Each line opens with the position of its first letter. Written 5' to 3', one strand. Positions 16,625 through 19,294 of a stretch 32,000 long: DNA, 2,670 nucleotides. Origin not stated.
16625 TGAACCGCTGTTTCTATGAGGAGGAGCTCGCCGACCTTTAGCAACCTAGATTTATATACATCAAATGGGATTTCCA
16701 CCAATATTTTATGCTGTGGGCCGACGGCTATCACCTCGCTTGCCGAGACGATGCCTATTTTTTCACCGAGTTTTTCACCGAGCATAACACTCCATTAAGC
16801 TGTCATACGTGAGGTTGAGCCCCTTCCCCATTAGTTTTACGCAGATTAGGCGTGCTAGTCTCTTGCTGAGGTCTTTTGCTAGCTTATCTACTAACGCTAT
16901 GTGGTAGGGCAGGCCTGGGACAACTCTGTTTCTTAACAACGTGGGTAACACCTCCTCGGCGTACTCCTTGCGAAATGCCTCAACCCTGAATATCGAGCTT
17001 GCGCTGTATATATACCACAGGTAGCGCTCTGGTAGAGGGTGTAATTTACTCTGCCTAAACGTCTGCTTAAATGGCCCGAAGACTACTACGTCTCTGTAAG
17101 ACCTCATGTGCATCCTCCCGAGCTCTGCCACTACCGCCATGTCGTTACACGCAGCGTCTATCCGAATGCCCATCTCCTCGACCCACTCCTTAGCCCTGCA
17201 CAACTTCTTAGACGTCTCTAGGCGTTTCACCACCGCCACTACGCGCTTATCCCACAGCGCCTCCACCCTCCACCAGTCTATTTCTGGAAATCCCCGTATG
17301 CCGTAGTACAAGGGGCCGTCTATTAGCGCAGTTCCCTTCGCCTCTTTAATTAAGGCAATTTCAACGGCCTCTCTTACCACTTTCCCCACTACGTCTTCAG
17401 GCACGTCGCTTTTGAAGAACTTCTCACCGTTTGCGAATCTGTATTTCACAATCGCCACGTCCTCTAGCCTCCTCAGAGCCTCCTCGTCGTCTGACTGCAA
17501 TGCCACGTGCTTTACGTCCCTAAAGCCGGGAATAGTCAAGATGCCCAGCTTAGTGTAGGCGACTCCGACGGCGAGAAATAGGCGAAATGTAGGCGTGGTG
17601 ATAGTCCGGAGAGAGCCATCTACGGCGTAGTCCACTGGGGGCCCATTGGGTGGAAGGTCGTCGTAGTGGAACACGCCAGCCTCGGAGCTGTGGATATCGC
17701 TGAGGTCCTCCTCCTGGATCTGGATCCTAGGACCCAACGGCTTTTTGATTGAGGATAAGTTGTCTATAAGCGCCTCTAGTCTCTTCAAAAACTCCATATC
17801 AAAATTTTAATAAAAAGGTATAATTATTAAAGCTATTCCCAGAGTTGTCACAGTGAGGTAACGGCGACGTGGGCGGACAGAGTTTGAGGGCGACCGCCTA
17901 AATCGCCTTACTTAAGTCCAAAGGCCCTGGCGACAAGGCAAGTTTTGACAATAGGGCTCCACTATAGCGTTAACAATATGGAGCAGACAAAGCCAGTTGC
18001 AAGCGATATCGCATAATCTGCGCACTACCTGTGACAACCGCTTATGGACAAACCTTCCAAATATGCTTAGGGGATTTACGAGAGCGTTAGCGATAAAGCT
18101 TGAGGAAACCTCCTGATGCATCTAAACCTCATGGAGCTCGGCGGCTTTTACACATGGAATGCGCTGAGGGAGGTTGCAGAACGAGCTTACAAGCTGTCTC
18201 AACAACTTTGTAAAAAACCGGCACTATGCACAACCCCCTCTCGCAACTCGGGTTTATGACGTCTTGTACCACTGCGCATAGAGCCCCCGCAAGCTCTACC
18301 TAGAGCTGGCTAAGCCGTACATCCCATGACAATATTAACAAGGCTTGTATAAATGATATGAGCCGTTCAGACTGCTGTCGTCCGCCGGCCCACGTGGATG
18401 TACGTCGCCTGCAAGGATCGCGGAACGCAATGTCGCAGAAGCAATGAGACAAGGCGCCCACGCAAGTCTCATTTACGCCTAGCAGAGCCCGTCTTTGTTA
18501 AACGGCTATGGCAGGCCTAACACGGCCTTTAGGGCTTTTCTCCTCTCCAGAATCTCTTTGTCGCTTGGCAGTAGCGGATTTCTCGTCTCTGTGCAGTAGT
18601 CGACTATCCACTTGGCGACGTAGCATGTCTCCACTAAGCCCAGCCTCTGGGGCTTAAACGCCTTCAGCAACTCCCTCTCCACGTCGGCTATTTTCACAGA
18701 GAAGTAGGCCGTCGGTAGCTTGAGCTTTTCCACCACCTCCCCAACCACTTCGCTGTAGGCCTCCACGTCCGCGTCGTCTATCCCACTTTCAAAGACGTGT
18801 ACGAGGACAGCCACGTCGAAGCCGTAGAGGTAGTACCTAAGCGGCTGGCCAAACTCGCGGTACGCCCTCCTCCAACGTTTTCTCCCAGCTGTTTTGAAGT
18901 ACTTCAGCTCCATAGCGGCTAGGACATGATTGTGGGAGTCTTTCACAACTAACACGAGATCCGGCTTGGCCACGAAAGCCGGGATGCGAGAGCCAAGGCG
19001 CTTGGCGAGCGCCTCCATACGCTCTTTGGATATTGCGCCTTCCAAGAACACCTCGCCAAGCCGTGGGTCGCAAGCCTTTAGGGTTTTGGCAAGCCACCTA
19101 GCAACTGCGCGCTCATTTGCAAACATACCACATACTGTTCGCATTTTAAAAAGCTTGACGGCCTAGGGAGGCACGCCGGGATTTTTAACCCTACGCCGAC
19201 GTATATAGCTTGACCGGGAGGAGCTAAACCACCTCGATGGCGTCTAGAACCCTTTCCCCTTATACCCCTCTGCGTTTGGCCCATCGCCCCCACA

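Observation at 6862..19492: ~12.6 kb AT-richer defence island inserted between purK and purE, bracketed by a direct repeat containing the purE 3' end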

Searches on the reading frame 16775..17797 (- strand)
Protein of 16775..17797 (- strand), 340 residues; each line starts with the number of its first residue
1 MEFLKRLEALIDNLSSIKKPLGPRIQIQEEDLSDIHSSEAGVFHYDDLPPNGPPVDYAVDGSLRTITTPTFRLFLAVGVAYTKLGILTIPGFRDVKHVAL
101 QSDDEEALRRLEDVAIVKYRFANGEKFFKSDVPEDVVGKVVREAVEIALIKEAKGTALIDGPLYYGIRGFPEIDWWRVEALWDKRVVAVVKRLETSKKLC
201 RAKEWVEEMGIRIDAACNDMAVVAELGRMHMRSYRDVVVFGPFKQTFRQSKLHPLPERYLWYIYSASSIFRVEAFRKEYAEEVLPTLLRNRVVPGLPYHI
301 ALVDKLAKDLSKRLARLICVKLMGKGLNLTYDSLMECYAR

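Call 8: search_protein_families(library=pfam, proteins=[window:16775-17797:-], max_evalue=0.01)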
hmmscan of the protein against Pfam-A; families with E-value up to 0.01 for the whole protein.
window:16775-17797:- (340 aa): 1 family
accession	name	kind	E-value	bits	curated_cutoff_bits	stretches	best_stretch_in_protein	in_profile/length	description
PF09376.16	NurA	-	1.1e-40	140.1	21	1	56-308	3-253/254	NurA domain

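Call 11: search_protein_families(library=padloc, proteins=[window:16775-17797:-], max_evalue=0.01)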
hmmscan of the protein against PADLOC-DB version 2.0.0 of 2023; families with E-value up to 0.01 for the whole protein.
window:16775-17797:- (340 aa): 1 family
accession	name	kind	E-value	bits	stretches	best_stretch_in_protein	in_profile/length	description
PDLC01056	NurA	-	8.8e-12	43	1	30-310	25-287/310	Type III coevolved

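Call 41: search_protein_families(library=phrogs, max_evalue=0.1, proteins=[window:16775-17797:-])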
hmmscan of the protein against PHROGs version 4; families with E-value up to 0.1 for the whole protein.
window:16775-17797:- (340 aa): 0 families

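Call 42: search_protein_families(library=ncbifam, max_evalue=0.01, proteins=[window:16775-17797:-])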
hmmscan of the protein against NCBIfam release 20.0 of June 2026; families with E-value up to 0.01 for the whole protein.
window:16775-17797:- (340 aa): 0 families

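Call 52: find_homologous_proteins(query=window:16775-17797:-)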
Query window:16775-17797:- (340 aa): 4 proteins with E <= 0.001 among 8000 candidates.
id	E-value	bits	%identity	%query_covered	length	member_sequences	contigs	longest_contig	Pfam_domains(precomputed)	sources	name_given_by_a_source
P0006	1.7e-225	765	100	100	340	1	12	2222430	PF09376.17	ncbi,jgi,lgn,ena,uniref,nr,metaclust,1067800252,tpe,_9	ncbi:conserved hypothetical protein [Pyrobaculum aerophilum str. IM2]|uniref:NurA domain-containing 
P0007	4.9e-191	652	85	100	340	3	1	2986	PF09376.17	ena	-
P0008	1.6e-144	499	63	100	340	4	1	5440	PF09376.17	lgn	-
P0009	4.4e-110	386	54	100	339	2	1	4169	PF09376.17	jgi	jgi:hypothetical protein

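Call 53: find_encoding_contigs(protein=P0008, flank=6000, max_places=3)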
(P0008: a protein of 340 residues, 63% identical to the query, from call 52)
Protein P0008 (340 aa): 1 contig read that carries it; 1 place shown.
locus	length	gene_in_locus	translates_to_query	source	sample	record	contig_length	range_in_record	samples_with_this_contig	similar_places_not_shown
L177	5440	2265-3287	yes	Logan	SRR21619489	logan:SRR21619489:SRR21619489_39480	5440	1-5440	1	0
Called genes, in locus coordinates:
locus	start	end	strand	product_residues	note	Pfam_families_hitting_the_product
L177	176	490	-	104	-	-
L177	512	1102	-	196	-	-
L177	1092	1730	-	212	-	-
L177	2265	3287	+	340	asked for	PF09376:NurA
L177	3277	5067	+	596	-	PF01580:FtsK_SpoIIIE (faint), PF01935:DUF87 (weak), PF05872:HerA_C (faint), PF00004:AAA (faint)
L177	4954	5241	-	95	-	-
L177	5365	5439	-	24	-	?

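Call 54: find_encoding_contigs(protein=P0009, flank=6000, max_places=3)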
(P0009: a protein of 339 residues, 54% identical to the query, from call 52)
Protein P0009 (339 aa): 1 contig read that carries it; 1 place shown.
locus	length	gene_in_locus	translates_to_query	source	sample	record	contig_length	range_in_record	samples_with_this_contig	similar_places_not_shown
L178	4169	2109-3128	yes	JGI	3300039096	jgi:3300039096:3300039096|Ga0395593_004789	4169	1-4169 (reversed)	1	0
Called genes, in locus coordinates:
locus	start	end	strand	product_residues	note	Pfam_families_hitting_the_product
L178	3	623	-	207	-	?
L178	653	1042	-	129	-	-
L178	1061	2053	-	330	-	-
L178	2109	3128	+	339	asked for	PF09376:NurA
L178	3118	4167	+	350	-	?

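Call 55: find_encoding_contigs(protein=P0007, flank=6000, max_places=3)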
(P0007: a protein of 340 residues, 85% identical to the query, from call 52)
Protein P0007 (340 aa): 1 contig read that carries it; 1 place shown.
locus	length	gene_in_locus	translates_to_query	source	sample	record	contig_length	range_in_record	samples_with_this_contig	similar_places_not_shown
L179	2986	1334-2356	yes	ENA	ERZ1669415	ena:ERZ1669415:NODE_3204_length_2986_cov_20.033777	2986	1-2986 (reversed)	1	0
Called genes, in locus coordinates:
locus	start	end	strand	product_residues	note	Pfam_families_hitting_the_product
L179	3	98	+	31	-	?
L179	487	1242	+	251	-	-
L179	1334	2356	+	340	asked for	PF09376:NurA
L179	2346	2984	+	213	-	?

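Call 93: search_protein_families(library=pfam, max_evalue=0.001, proteins=[L179:487-1242:+])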
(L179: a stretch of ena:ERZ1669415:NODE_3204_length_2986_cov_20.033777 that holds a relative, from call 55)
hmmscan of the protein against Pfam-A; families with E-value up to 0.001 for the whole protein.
L179:487-1242:+ (251 aa): 0 families

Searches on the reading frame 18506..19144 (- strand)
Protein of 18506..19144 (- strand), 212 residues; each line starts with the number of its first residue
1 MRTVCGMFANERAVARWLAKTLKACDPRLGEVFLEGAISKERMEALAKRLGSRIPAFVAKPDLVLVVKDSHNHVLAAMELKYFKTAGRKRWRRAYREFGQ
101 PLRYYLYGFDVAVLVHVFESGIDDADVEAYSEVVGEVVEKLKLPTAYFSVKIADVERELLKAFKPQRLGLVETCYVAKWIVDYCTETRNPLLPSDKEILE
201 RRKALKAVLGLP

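Call 8: search_protein_families(library=pfam, proteins=[window:18506-19144:-], max_evalue=0.01)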
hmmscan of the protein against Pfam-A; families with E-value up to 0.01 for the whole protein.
window:18506-19144:- (212 aa): 0 families

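Call 11: search_protein_families(library=padloc, proteins=[window:18506-19144:-], max_evalue=0.01)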
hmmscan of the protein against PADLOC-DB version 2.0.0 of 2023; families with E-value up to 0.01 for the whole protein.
window:18506-19144:- (212 aa): 0 families

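Call 25: find_homologous_proteins(query=window:18506-19144:-)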
Query window:18506-19144:- (212 aa): 5 proteins with E <= 0.001 among 926 candidates.
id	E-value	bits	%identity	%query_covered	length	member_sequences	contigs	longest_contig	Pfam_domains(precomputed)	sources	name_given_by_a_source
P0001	5.1e-131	452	100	97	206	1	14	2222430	-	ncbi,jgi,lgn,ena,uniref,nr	ncbi:hypothetical protein PAE0249 [Pyrobaculum aerophilum str. IM2]|uniref:Uncharacterized protein n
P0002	4.2e-105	368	83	96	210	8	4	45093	-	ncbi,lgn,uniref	ncbi:hypothetical protein [Pyrobaculum sp.]|uniref:hypothetical protein n=1 Tax=Pyrobaculum sp. TaxI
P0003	1.2e-57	213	53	97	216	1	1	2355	-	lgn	-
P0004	5.4e-41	158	43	97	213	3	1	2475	-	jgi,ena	-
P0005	1.5e-20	92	38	70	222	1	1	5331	-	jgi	-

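Call 26: find_encoding_contigs(protein=P0002, flank=10000, max_places=4)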
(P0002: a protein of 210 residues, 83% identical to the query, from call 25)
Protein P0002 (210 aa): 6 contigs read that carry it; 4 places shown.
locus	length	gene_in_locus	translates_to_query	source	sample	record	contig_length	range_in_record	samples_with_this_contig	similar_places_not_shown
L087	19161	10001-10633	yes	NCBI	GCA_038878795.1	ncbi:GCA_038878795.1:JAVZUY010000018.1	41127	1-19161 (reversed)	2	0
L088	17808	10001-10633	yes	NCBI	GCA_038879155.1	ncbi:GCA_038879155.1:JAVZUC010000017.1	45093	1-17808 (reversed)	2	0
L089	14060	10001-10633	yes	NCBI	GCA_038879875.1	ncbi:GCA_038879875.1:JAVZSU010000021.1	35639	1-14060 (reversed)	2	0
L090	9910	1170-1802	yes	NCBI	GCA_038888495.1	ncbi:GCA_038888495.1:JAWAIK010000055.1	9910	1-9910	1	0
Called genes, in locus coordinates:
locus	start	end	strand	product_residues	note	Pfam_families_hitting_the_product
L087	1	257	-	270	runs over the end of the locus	PF00892:EamA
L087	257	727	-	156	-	PF01978:TrmB (weak), PF24409:wHTH-PRTase_assc (faint)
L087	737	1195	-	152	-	-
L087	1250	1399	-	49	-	-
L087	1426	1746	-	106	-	-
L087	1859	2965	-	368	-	PF01654:Cyt_bd_oxida_I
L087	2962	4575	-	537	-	PF01654:Cyt_bd_oxida_I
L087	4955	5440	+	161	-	PF13622:4HBT_3 (weak), PF03061:4HBT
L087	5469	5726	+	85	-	-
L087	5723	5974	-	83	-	PF01998:DUF131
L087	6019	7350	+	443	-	PF13660:DUF4147, PF05161:MOFRL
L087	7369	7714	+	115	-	-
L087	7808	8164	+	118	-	-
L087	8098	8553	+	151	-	PF18765:Polbeta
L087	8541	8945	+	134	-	PF01934:HepT-like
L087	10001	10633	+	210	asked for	-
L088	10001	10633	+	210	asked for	-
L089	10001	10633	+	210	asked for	-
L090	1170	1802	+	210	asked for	-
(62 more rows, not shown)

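Call 27: find_encoding_contigs(protein=P0005, flank=10000, max_places=3)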
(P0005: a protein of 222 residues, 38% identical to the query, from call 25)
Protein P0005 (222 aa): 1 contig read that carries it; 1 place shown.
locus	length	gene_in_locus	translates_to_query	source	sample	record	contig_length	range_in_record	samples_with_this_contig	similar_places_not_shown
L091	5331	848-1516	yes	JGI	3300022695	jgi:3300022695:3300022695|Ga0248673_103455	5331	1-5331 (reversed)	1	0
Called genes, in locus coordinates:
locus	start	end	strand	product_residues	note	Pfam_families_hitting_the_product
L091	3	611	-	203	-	?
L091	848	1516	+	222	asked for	-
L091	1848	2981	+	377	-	-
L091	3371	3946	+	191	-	PF13207:AAA_17 (faint), PF13238:AAA_18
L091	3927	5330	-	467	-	?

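Call 41: search_protein_families(library=phrogs, max_evalue=0.1, proteins=[window:18506-19144:-])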
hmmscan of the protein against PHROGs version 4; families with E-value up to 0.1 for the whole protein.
window:18506-19144:- (212 aa): 0 families

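Call 42: search_protein_families(library=ncbifam, max_evalue=0.01, proteins=[window:18506-19144:-])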
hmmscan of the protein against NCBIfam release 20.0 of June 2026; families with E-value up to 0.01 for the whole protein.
window:18506-19144:- (212 aa): 0 families

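Call 67: predict_structure(alignment_id=A3)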
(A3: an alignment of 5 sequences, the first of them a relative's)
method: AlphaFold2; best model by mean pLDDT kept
length: 206 residues; sequences in the alignment: 5
mean_pLDDT: 84.8   pTM: 0.83
mean pLDDT of the five models: 84.8, 84.4, 83.4, 83.3, 81.5
residues with pLDDT >= 90: 88; 70-90: 91; 50-70: 25; < 50: 2
segments of 3 or more residues with pLDDT < 50: none
pLDDT, mean of each block of 10 residues (from residue 1): 86 93 86 70 60 80 87 88 63 79 91 92 90 86 92 92 92 93 88 88 84
secondary structure, 60 per line:
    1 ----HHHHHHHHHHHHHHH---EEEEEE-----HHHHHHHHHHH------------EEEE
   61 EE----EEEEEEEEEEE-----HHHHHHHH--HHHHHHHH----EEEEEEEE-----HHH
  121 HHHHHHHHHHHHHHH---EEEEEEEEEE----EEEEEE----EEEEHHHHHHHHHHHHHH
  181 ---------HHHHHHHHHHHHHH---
elements in order: H5-19 E23-28 H34-44 E57-62 E67-77 H83-90 H93-100 E105-112 H118-135 E139-148 E153-158 E163-166 H167-180 H190-203

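Call 69: fold_search(model_id=the predicted structure, library=pdb)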
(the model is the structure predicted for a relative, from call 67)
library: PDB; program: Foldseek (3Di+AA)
matches with E <= 10: 665; with E <= 0.001: 0
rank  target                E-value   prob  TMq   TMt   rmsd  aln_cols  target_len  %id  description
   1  8em1_B                5.5e-03  0.99  0.36  0.17  11.4       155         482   15  Type IIS Restriction Endonuclease PaqCI, DNA Unbound (released 2023-03-22)
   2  8em1_A                8.9e-03  0.96  0.34  0.16  11.7       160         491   14  Type IIS Restriction Endonuclease PaqCI, DNA Unbound (released 2023-03-22)
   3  8epx_D                2.0e-02  0.97  0.38  0.17   9.2       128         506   16  Type IIS Restriction Endonuclease PaqCI, DNA bound (released 2023-03-22)
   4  9f9m_A                2.3e-02  0.23  0.21  0.23  12.9       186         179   11  Crystal structure of MUS81-EME1 bound by compound 21. (released 2024-06-19)
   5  9f99_A                2.8e-02  0.54  0.27  0.29  12.1       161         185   11  Crystal structure of MUS81-EME1 bound by compound 10. (released 2024-06-19)
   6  1y88                  3.0e-02  0.66  0.36  0.39  17.4       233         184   11  Crystal Structure of Protein of Unknown Function AF1548 (released 2004-12-21)
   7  9f9k_C                3.6e-02  0.35  0.26  0.29  13.0       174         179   13  Crystal structure of MUS81-EME1 bound by compound 15. (released 2024-07-03)
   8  4p0q_A                4.0e-02  0.47  0.28  0.22  11.6       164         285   13  Crystal structure of Human Mus81-Eme1 in complex with 5'-flap DNA (released 2014-05-28)
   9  9f9l_A                4.0e-02  0.38  0.27  0.29  13.4       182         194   11  Crystal structure of MUS81-EME1 bound by compound 16. (released 2024-07-03)
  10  9f9l_C                5.8e-02  0.51  0.27  0.30  11.6       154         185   10  Crystal structure of MUS81-EME1 bound by compound 16. (released 2024-07-03)
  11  1fok_A                5.8e-02  0.33  0.25  0.12  10.0       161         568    9  STRUCTURE OF RESTRICTION ENDONUCLEASE FOKI BOUND TO DNA (released 1997-12-03)
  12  4p0r_A                6.1e-02  0.41  0.30  0.25  11.6       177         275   14  human Mus81-Eme1-3'flap DNA complex (released 2014-05-28)
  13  2zix_A                6.9e-02  0.44  0.29  0.24  12.2       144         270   14  Crystal structure of the Mus81-Eme1 complex (released 2008-04-29)
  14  4p0p_A                7.4e-02  0.38  0.30  0.24  12.6       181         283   15  Crystal structure of Human Mus81-Eme1 in complex with 5'-flap DNA, and Mg2+ (released 2014-05-28)
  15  9f9m_C                7.4e-02  0.14  0.21  0.23  13.9       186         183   12  Crystal structure of MUS81-EME1 bound by compound 21. (released 2024-06-19)
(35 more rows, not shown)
